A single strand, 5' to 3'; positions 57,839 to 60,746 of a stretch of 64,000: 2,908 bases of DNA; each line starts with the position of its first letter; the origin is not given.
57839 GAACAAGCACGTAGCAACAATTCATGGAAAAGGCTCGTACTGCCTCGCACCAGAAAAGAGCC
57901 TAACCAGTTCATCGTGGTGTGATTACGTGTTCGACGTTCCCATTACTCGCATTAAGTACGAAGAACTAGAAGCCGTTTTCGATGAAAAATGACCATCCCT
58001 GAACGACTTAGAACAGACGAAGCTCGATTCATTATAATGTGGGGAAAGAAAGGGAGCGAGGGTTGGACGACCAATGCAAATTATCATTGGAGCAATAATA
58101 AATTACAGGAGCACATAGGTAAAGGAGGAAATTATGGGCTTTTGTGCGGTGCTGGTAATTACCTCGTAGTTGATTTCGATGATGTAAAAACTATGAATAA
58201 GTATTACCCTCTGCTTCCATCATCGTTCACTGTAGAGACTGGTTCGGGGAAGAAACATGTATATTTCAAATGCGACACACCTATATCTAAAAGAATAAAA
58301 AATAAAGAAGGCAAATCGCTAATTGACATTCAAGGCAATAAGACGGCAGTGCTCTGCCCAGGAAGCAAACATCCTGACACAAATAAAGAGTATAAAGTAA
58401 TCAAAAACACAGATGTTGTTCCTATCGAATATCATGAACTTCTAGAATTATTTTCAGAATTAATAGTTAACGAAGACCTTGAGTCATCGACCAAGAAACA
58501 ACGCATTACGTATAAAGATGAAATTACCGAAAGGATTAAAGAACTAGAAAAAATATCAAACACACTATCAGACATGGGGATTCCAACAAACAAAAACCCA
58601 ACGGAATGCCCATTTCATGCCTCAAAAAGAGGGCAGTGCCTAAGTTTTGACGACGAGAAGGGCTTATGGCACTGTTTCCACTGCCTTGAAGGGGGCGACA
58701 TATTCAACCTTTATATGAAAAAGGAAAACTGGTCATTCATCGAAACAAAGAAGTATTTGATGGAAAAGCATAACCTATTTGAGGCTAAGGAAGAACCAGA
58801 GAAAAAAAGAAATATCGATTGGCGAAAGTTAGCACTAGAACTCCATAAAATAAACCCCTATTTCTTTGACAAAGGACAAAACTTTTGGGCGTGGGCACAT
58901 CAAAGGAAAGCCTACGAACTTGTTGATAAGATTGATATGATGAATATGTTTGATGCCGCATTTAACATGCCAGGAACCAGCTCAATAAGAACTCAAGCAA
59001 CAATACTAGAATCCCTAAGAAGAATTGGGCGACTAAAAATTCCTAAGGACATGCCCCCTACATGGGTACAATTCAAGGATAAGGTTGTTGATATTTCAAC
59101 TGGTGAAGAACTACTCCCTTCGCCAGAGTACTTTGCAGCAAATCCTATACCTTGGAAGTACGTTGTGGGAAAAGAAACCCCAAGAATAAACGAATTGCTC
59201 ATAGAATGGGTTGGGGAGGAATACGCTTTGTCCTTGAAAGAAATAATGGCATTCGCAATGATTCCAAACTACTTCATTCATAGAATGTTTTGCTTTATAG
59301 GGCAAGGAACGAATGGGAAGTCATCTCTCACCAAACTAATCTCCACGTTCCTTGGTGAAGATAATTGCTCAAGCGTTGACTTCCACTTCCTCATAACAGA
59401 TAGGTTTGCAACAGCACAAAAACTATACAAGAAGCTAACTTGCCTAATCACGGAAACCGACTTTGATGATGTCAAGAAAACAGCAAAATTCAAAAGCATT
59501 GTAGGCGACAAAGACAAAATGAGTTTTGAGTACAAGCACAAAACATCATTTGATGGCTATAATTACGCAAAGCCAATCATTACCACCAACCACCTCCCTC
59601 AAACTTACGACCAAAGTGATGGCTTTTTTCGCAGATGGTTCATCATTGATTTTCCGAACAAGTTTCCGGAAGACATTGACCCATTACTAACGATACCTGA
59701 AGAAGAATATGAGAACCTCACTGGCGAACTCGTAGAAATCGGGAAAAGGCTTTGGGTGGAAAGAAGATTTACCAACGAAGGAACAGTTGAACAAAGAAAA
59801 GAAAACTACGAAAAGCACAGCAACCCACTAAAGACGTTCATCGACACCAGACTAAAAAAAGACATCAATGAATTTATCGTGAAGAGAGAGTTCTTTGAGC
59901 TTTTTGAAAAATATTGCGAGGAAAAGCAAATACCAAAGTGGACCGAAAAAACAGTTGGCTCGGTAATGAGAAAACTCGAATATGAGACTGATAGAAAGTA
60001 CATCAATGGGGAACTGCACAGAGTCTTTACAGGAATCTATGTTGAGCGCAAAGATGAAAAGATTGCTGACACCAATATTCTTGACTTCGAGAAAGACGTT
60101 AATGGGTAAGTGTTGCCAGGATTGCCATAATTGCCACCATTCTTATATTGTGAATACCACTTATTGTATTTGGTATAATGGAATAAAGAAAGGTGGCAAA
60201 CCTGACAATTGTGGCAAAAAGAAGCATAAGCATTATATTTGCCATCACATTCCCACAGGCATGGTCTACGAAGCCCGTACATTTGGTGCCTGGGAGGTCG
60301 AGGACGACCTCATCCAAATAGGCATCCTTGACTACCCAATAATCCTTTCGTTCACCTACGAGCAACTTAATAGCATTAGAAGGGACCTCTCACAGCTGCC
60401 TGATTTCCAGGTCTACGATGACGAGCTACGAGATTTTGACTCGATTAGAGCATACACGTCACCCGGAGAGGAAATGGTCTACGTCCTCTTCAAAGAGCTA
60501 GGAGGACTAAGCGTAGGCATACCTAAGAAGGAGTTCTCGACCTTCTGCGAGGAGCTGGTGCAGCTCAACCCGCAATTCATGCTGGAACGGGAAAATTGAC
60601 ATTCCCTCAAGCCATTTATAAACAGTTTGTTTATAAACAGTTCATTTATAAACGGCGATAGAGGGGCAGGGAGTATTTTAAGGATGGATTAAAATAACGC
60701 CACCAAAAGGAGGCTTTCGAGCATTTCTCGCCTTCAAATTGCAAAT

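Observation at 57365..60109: Replication module with an apparently dead PrimPol paralog ahead of the active PrimPol-helicase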

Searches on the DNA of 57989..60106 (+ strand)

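Call 32: search_rna_families(source=L001, threshold=gathering)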
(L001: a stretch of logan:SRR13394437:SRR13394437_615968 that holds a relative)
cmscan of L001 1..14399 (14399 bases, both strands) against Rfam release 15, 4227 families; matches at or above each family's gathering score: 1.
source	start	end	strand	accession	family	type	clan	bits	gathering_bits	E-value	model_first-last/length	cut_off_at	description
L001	344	460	+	RF00005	tRNA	Gene; tRNA;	CL00001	55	29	9.8e-10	1-71/71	no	tRNA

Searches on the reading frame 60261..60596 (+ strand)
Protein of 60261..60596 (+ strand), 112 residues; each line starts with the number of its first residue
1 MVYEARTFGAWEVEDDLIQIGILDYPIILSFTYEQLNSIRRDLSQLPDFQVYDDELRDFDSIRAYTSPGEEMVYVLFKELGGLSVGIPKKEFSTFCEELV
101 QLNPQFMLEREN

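Call 58: search_protein_families(library=phrogs, proteins=[window:60261-60596:+], max_evalue=0.01)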
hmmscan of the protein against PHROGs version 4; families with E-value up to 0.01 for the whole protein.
window:60261-60596:+ (112 aa): 0 families

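Call 78: search_protein_families(library=padloc, proteins=[window:60261-60596:+], max_evalue=0.001)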
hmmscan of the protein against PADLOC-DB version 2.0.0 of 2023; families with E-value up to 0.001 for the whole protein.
window:60261-60596:+ (112 aa): 0 families

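Call 79: search_protein_families(library=ncbifam, proteins=[window:60261-60596:+], max_evalue=0.01)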
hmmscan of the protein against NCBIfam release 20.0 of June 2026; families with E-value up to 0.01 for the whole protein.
window:60261-60596:+ (112 aa): 0 families
